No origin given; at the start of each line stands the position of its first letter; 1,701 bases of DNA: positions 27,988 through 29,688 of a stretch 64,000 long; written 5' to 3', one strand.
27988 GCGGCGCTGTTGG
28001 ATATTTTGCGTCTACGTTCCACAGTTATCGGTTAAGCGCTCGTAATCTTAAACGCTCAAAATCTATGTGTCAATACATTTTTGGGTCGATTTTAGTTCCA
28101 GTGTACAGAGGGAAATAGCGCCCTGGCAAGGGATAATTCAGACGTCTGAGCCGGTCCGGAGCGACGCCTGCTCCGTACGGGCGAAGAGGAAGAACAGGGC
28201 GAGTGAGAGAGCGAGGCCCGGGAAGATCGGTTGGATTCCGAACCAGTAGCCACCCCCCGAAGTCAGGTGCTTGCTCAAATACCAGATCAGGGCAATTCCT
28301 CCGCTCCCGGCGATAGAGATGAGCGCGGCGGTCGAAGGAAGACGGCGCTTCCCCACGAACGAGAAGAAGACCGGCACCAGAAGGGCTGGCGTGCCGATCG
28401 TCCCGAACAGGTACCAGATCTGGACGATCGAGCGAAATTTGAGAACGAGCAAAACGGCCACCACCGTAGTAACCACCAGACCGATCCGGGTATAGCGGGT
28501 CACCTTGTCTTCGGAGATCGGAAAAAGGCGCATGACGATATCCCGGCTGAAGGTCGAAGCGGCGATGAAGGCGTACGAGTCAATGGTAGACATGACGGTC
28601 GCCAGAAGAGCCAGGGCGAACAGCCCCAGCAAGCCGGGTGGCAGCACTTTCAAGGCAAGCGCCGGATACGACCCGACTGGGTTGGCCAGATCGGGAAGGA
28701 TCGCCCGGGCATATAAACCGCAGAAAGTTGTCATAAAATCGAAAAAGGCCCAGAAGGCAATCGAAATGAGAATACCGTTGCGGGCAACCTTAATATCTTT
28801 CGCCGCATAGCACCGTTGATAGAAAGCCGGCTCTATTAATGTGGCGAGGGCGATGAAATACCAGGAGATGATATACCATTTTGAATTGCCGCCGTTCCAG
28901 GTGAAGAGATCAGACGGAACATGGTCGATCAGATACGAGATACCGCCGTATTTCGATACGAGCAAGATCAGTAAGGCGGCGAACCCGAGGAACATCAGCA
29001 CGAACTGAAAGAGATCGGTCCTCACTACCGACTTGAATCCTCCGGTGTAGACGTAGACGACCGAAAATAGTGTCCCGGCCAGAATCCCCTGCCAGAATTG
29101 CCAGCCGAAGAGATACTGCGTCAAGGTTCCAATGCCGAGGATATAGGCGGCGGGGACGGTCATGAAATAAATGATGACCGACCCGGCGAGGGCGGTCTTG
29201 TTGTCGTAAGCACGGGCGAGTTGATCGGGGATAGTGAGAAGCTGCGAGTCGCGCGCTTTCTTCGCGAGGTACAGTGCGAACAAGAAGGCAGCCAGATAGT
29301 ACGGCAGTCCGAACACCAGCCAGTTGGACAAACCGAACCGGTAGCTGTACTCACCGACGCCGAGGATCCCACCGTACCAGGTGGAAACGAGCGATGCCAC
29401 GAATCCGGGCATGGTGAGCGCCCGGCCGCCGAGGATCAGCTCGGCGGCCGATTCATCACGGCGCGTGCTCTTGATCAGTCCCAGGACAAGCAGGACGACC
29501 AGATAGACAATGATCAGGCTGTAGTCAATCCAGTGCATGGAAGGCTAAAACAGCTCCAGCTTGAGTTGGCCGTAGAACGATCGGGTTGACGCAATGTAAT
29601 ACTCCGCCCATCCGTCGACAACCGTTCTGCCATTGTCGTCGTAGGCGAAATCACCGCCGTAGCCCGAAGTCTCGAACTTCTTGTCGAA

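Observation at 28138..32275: TPP riboswitch controlling a TonB-dependent receptor plus a sodium:solute symporter: candidate two-membrane thiamine (or precursor) uptake route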

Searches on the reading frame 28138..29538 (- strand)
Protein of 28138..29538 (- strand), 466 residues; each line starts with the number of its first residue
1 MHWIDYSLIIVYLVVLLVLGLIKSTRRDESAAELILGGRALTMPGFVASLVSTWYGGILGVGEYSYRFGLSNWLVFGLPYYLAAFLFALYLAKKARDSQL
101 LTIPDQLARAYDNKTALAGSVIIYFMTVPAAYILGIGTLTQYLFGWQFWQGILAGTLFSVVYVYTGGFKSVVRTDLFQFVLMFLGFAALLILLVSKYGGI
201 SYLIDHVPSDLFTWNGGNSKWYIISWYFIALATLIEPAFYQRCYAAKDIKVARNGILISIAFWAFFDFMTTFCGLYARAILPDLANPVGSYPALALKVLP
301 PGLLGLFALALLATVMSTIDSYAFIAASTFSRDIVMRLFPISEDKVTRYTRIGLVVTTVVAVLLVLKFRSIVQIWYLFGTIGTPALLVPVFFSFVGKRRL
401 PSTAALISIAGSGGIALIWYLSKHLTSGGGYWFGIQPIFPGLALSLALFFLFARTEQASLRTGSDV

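Call 4: search_protein_families(library=pfam, proteins=[window:28138-29538:-])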
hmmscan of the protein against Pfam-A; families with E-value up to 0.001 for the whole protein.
window:28138-29538:- (466 aa): 1 family
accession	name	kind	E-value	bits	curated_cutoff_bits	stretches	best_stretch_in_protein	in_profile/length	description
PF00474.23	SSF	-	1.2e-35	123.6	22.8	1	35-397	2-392/406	Sodium:solute symporter family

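Call 5: search_protein_families(library=ncbifam, proteins=[window:28138-29538:-])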
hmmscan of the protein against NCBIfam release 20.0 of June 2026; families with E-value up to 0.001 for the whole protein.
window:28138-29538:- (466 aa): 6 families
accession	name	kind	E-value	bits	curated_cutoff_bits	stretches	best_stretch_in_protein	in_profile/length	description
TIGR00813.1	sss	superfamily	3.9e-36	125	184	1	35-409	2-408/411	sodium/solute symporter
TIGR02119.1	panF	equivalog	3.4e-35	122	328.05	1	9-450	7-462/471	sodium/pantothenate symporter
TIGR02121.1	Na_Pro_sym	equivalog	1.1e-25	90.3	515.5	1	8-457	6-470/488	sodium/proline symporter PutP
NF007790.0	PRK10484.1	equivalog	6.7e-15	54.9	401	1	9-364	10-393/527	solute:sodium symporter family transporter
TIGR03648.1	Na_symport_lg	subfamily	1.3e-06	27.2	320.75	1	85-199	79-196/547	VC_2705 family sodium/solute symporter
NF011948.0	PRK15419.1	equivalog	4.4e-05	22.5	955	1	9-442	11-459/502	sodium/proline symporter PutP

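Call 7: find_homologous_proteins(query=window:28138-29538:-)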
Query window:28138-29538:- (466 aa): 4080 proteins with E <= 0.001 among 8000 candidates; the best 120 are listed.
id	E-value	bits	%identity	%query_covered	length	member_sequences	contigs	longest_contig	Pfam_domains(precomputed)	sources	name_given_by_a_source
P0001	1.2e-214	732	78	89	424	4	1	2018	PF00474.24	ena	-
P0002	7.6e-214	729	70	98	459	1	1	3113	PF00474.24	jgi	jgi:SSS family solute:Na+ symporter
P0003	1.6e-213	728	72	98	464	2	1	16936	PF00474.24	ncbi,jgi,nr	ncbi:MAG: sodium:solute symporter family protein [FCB group bacterium]|nr:sodium:solute symporter fa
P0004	2.0e-213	728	72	98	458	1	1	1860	PF00474.24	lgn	-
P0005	2.1e-213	728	72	98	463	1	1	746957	PF00474.24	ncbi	ncbi:MAG: sodium:solute symporter family protein [Candidatus Zixiibacteriota bacterium]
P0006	2.8e-210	717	71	98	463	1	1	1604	PF00474.24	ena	-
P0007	1.3e-209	715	71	97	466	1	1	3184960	PF00474.24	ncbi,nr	ncbi:MAG: sodium:solute symporter family protein [Candidatus Zixiibacteriota bacterium]|nr:MAG: sodi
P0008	2.6e-209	714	70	98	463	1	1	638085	PF00474.24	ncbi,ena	-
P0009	4.5e-209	713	71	98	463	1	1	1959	PF00474.24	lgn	-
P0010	1.7e-208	711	71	98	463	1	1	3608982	PF00474.24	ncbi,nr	ncbi:MAG: sodium:solute symporter family protein [Candidatus Zixiibacteriota bacterium]|nr:MAG: sodi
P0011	2.6e-208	711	70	97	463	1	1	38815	PF00474.24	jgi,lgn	-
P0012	1.9e-207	708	69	98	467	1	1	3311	PF00474.24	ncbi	-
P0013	1.9e-207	708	71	96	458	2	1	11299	PF00474.24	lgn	-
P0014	4.0e-207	707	70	98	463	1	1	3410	PF00474.24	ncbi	-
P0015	1.2e-206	705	70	98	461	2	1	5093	PF00474.24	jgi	-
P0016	1.3e-206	705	70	98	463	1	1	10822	PF00474.24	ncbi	-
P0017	1.4e-206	705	69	97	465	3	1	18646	PF00474.24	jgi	-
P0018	2.3e-206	704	67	97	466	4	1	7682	PF00474.24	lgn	-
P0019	4.4e-206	704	70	99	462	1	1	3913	PF00474.24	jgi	jgi:SSS family solute:Na+ symporter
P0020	4.5e-206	704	68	100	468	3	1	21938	PF00474.24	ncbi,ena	-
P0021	5.6e-206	703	67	99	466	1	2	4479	PF00474.24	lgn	-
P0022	2.0e-205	701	68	99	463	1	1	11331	PF00474.24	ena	-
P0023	3.2e-205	701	68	97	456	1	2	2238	PF00474.24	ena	-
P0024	7.9e-205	699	68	97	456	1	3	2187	PF00474.24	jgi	-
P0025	1.5e-204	698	68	97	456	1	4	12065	PF00474.24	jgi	jgi:solute:Na+ symporter, SSS family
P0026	1.9e-204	698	71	97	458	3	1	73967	PF00474.24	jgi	-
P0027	4.0e-204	697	68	99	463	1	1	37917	PF00474.24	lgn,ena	-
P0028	4.6e-204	697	69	98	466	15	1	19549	PF00474.24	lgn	-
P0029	1.0e-203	696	68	99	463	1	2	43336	PF00474.24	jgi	-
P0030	1.2e-203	695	68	100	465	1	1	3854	PF00474.24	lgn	-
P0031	1.4e-203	695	68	97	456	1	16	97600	PF00474.24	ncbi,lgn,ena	-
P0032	3.4e-203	694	68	97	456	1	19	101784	PF00474.24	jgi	jgi:SSS family solute:Na+ symporter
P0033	4.0e-203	694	69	98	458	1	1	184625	PF00474.24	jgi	jgi:SSS family solute:Na+ symporter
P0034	6.7e-203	693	67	99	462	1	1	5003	PF00474.24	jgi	-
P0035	1.1e-202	692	68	98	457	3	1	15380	PF00474.24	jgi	-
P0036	2.2e-202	691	70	97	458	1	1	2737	PF00474.24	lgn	-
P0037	5.2e-202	690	68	99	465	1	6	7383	PF00474.24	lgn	-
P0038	7.4e-202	690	67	99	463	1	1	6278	PF00474.24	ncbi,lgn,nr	ncbi:MAG: sodium:solute symporter family protein [candidate division Zixibacteria bacterium]|nr:sodi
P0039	1.0e-201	689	67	99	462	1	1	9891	PF00474.24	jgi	-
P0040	1.4e-201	689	68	99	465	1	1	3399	PF00474.24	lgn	-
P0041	1.9e-201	688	69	97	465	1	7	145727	PF00474.24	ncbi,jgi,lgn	-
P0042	2.0e-201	688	68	99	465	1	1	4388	PF00474.24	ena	-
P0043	3.1e-201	688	69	97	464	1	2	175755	PF00474.24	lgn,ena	-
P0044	3.5e-201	687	67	99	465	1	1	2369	PF00474.24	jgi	-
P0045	4.0e-201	687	65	99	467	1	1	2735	PF00474.24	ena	-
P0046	1.1e-200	686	70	97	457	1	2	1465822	PF00474.24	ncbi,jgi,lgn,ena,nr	ncbi:MAG TPA: sodium:solute symporter family protein [candidate division Zixibacteria bacterium]|nr:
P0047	1.9e-200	685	67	99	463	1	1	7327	PF00474.24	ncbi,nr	ncbi:MAG: sodium:solute symporter family protein [bacterium]|nr:sodium:solute symporter family prote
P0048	1.9e-200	685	66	99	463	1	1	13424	PF00474.24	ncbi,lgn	ncbi:MAG: sodium:solute symporter family protein [Candidatus Zixiibacteriota bacterium]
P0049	2.0e-200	685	66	99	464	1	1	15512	PF00474.24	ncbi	-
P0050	2.1e-200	685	69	97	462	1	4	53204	PF00474.24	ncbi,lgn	-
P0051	2.3e-200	685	68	99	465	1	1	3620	PF00474.24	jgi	jgi:SSS family solute:Na+ symporter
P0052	2.3e-200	685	68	99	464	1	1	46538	PF00474.24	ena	-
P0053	1.1e-199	682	66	98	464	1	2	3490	PF00474.24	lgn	-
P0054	1.5e-199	682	66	98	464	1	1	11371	PF00474.24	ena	-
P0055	1.5e-199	682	69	97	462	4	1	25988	PF00474.24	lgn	-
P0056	1.6e-199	682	67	99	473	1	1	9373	PF00474.24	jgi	jgi:SSS family solute:Na+ symporter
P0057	1.8e-199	682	66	100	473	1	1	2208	PF00474.24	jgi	-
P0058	1.9e-199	682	66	98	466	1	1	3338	PF00474.24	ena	-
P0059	1.9e-199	682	68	99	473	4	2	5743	PF00474.24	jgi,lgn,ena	-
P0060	2.2e-199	681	69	98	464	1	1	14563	PF00474.24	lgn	-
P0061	2.6e-199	681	67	99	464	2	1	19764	PF00474.24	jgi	-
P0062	3.2e-199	681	69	97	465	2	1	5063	PF00474.24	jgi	-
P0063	5.5e-199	680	66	99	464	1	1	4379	PF00474.24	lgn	-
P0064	7.5e-199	680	68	99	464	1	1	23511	PF00474.24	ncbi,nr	ncbi:MAG: sodium:solute symporter family protein [bacterium]|nr:sodium:solute symporter family prote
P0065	9.0e-199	679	68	98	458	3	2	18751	PF00474.24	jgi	jgi:SSS family solute:Na+ symporter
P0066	9.1e-199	679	67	99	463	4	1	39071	PF00474.24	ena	-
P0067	1.2e-198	679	67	100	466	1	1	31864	PF00474.24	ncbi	-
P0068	1.2e-198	679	67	98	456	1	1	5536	PF00474.24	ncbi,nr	ncbi:MAG: sodium:solute symporter family protein [Calditrichaeota bacterium]|nr:MAG: sodium:solute s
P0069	1.6e-198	679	68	98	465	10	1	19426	PF00474.24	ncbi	-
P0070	1.7e-198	679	68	98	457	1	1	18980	PF00474.24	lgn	-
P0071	1.8e-198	678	67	99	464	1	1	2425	PF00474.24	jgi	jgi:SSS family solute:Na+ symporter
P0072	2.2e-198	678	67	99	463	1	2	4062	PF00474.24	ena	-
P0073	2.5e-198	678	67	98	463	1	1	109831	PF00474.24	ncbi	-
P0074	5.0e-198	677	68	99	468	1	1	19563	PF00474.24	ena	-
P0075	7.1e-198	676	67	100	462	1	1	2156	PF00474.24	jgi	-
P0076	8.6e-198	676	68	98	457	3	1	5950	PF00474.24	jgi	-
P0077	9.2e-198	676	67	98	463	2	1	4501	PF00474.24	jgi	-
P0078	1.8e-197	675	69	97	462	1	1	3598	PF00474.24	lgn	-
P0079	2.0e-197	675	67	97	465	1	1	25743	PF00474.24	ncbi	-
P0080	3.5e-197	674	69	97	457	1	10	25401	PF00474.24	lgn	-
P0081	3.9e-197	674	67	98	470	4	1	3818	PF00474.24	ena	-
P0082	4.7e-197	674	65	99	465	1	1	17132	PF00474.24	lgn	-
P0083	6.6e-197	673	68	97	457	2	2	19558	PF00474.24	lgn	-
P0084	1.4e-196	672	68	97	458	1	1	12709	PF00474.24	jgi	jgi:SSS family solute:Na+ symporter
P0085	1.7e-196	672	65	100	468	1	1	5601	PF00474.24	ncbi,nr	ncbi:hypothetical protein GF420_03470 [candidate division GN15 bacterium]|nr:hypothetical protein [c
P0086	3.1e-196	671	66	99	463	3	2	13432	PF00474.24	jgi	-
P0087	3.2e-196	671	66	97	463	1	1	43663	PF00474.24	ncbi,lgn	-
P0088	3.4e-196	671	68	96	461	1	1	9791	PF00474.24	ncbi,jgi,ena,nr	ncbi:MAG: hypothetical protein DRP45_04825 [Candidatus Zixiibacteriota bacterium]|nr:MAG: hypothetic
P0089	4.5e-196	671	66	99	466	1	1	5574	PF00474.24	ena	-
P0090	5.5e-196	670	66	95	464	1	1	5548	PF00474.24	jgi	jgi:SSS family solute:Na+ symporter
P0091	7.2e-196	670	67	99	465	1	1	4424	PF00474.24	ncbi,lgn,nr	ncbi:MAG: sodium:solute symporter family protein [candidate division Zixibacteria bacterium]|nr:sodi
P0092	7.8e-196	670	67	99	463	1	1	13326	PF00474.24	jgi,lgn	jgi:SSS family solute:Na+ symporter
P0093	2.4e-195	668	67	100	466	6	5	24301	PF00474.24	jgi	-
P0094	3.0e-195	668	65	99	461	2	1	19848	PF00474.24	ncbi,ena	-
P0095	3.1e-195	668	67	97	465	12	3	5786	PF00474.24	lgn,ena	-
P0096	5.9e-195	667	66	100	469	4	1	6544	PF00474.24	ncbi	-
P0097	9.4e-195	666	68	99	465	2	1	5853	PF00474.24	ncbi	-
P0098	2.1e-194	665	67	97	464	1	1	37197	PF00474.24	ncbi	ncbi:MAG: sodium:solute symporter family protein [bacterium]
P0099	2.1e-194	665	67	99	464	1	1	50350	PF00474.24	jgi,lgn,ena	-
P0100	3.5e-194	664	67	97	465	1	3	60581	PF00474.24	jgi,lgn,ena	-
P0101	4.6e-194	664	65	98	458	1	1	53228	PF00474.24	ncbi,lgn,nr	ncbi:MAG: sodium:solute symporter family protein [candidate division Zixibacteria bacterium]|nr:sodi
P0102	5.1e-194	664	67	98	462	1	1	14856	PF00474.24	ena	-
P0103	5.2e-194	664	66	99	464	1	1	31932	PF00474.24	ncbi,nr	ncbi:MAG TPA: sodium:solute symporter family protein [Candidatus Deferrimicrobium sp.]|nr:sodium:sol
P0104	5.3e-194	664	66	100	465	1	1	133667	PF00474.24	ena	-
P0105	6.7e-194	663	66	99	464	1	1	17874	PF00474.24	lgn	-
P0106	1.0e-193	663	67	96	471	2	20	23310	PF00474.24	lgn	-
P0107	1.2e-193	662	65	98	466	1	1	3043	PF00474.24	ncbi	-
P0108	1.3e-193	662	66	99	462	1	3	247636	PF00474.24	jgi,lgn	jgi:SSS family solute:Na+ symporter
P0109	1.6e-193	662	64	99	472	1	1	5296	PF00474.24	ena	-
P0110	1.8e-193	662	65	99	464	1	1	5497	PF00474.24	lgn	-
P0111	2.3e-193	662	67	100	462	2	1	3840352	PF00474.24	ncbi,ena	-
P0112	2.6e-193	661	66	99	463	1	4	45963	PF00474.24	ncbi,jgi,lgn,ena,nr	ncbi:MAG: sodium:solute symporter family protein [candidate division Zixibacteria bacterium]|nr:sodi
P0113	3.5e-193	661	64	100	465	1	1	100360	PF00474.24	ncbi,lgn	-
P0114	7.1e-193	660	63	99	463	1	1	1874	PF00474.24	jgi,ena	-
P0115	7.2e-193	660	64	100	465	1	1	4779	PF00474.24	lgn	-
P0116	1.1e-192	659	67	98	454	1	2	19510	PF00474.24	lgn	-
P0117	1.4e-192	659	66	97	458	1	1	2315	PF00474.24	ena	-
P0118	2.0e-192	659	67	98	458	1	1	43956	PF00474.24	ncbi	-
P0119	2.1e-192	658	65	97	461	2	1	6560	PF00474.24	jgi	jgi:SSS family solute:Na+ symporter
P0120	2.2e-192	658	67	98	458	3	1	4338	PF00474.24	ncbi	-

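Call 10: find_related_loci(query=window:28138-29538:-, collection=genome_contigs, flank=10000)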
Query window:28138-29538:- (466 aa) in genome_contigs; peptide patterns used: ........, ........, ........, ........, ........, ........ (x = any residue, [..] = any of these).
38 stretches matched a pattern; 11 encode a relative of the query (tblastn E <= 1e-3); 11 distinct loci.
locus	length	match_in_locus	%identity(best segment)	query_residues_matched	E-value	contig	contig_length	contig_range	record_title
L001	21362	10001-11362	67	1-454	0e+0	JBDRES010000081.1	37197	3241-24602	MAG: bacterium isolate MEGAHIT-group-1.326 k141_840200, whole genome shotgun sequence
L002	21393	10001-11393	88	1-464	0e+0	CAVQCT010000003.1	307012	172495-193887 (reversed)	MAG: uncultured candidate division Zixibacteria bacterium isolate MFD02416.bin.1.319 genome assembly, contig: contig_333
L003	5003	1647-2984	51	4-454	4e-139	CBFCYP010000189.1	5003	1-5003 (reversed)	MAG TPA_asm: uncultured bacterium isolate SRR26215681_binner13_Refined_78 genome assembly, contig: ERZ25073475.25843, wh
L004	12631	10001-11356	48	4-459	2e-137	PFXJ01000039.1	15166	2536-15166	MAG: candidate division Zixibacteria bacterium CG_4_9_14_3_um_filter_46_8 CG_4_9_14_3_um_filter_150_scaffold_3809_c, who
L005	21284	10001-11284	51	18-449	3e-136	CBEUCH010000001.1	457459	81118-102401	MAG TPA_asm: uncultured bacterium isolate SRR19160658_binner12_Refined_30 genome assembly, contig: ERZ26800495.1, whole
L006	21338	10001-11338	50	4-454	2e-135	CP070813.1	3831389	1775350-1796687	MAG: Candidatus Zixiibacteriota bacterium isolate bin119 chromosome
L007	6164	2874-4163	52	18-451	1e-135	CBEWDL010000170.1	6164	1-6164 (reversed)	MAG TPA_asm: uncultured bacterium isolate SRR12059192_binner23_Refined_3 genome assembly, contig: ERZ26875191.300, whole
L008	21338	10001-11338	50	4-454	9e-134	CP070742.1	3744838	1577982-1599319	MAG: Candidatus Zixiibacteriota bacterium isolate bin38 chromosome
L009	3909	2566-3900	47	4-449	4e-134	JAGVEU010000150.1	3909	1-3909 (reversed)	MAG: Calditrichaeota bacterium isolate DeMMO2_36 c_000000044601, whole genome shotgun sequence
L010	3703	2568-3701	55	5-385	6e-126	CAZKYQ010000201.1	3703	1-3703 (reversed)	MAG TPA_asm: uncultured Ignavibacteria bacterium isolate binchicken_co275_126 genome assembly, contig: NODE_52471_length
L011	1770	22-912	50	151-451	3e-90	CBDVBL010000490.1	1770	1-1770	MAG TPA_asm: uncultured bacterium isolate SRR22302355_binner13_Refined_64 genome assembly, contig: ERZ25746546.83437, wh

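Call 26: find_related_loci(query=window:28138-29538:-, collection=metagenome_contigs, flank=7000)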
Query window:28138-29538:- (466 aa) in metagenome_contigs; peptide patterns used: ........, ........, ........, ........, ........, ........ (x = any residue, [..] = any of these).
40 stretches matched a pattern; 8 encode a relative of the query (tblastn E <= 1e-3); 8 distinct loci.
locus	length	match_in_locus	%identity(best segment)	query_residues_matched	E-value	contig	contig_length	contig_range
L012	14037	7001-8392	97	1-464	0e+0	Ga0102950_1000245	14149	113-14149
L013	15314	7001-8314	65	1-438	0e+0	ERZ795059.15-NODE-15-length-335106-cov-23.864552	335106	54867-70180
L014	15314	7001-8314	52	4-445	4e-141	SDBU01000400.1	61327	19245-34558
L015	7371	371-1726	48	4-459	8e-138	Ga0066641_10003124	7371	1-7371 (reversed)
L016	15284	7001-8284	51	18-449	2e-136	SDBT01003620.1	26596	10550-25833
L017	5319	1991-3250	53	26-451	6e-137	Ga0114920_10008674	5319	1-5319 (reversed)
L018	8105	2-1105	45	88-459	5e-101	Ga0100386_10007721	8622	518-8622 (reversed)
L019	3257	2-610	46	256-457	2e-44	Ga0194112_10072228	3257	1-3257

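Call 29: find_encoding_contigs(protein=P0007, flank=10000, max_places=3)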
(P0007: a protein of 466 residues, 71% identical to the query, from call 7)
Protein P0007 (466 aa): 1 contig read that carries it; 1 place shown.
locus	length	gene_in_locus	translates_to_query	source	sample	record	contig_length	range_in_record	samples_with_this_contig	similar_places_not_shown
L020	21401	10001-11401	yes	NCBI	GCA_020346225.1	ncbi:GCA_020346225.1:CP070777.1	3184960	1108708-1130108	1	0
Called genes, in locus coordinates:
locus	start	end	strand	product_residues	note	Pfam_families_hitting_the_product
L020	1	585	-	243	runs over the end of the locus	PF00005:ABC_tran, PF02463:SMC_N (faint), PF13304:AAA_21 (faint)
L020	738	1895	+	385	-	PF01168:Ala_racemase_N, PF00842:Ala_racemase_C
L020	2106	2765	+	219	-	PF06971:Put_DNA-bind_N, PF01408:GFO_IDH_MocA (faint), PF02629:CoA_binding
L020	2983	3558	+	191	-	-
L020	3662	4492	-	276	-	PF01135:PCMT, PF01209:Ubie_methyltran, PF13489:Methyltransf_23, PF05175:MTS, PF06325:PrmA, PF13847:Methyltransf_31, PF08241:Methyltransf_11, PF08242:Methyltransf_12, +4 more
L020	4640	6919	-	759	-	PF06452:CBM9_1, PF19313:DUF5916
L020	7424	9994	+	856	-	PF13620:CarboxypepD_reg, PF13715:CarbopepD_reg_2, PF07715:Plug, PF00593:TonB_dep_Rec_b-barrel, PF14905:OMP_b-brl_3 (faint)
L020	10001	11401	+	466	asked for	PF00474:SSF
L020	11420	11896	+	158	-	PF03449:GreA_GreB_N, PF01272:GreA_GreB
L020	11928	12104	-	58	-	-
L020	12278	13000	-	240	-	PF02585:PIG-L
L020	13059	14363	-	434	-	-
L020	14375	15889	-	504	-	PF03349:Toluene_X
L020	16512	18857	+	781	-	PF02563:Poly_export, PF10531:SLBB, PF22461:SLBB_2, PF10531:SLBB (weak)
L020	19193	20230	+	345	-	PF00155:Aminotran_1_2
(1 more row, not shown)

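Call 37: search_solved_structures(query=window:28138-29538:-, max_evalue=0.001)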
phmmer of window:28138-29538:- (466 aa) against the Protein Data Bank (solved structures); distinct sequences matched with E-value up to 0.001: 10.
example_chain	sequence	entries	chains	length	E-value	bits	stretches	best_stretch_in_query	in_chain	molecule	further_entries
9rws_A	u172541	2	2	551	6.4e-14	55.1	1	9-389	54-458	Solute carrier family 5 (High affinity choline transporter), member 7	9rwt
26va_A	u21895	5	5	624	4.4e-12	49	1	4-201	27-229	Sodium-dependent multivitamin transporter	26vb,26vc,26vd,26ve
7sl9_A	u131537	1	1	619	1.6e-10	43.9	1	5-386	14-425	Sodium-coupled monocarboxylate transporter 1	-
7sl8_A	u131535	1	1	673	2e-05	27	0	236-365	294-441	Sodium/glucose cotransporter 1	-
7sla_A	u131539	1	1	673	2e-05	27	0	236-365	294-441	Sodium/glucose cotransporter 1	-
5nv9_A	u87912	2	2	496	3e-05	26.5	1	3-408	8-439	Putative sodium:solute symporter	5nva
7vsi_A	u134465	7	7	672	0.00017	24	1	290-364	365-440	Sodium/glucose cotransporter 2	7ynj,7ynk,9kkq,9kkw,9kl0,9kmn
8hb0_A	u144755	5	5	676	0.00022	23.6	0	290-364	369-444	Sodium/glucose cotransporter 2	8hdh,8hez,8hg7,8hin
7wmv_A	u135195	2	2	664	0.00035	23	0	290-361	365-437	Sodium/glucose cotransporter 1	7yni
3dh4_A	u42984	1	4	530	0.00047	22.5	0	86-417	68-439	Sodium/glucose cotransporter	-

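Call 47: find_encoding_contigs(protein=P0003, flank=6000, max_places=2)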
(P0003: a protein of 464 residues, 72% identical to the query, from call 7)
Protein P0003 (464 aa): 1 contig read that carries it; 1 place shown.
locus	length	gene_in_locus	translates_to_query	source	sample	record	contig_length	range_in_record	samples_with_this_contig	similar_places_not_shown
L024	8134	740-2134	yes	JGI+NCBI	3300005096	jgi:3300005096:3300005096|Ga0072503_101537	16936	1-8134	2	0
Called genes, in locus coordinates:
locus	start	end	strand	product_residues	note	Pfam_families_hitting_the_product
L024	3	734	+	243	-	PF00593:TonB_dep_Rec_b-barrel, PF14905:OMP_b-brl_3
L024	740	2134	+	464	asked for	PF00474:SSF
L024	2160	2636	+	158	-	PF03449:GreA_GreB_N, PF01272:GreA_GreB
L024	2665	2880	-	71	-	-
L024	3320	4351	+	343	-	PF00291:PALP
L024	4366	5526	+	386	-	PF01053:Cys_Met_Meta_PP, PF00155:Aminotran_1_2 (weak)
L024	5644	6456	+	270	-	PF01135:PCMT, PF01209:Ubie_methyltran, PF02353:CMAS, PF13489:Methyltransf_23, PF05175:MTS, PF13847:Methyltransf_31, PF08241:Methyltransf_11, PF08242:Methyltransf_12, +4 more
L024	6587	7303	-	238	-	PF02585:PIG-L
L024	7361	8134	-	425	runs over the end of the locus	-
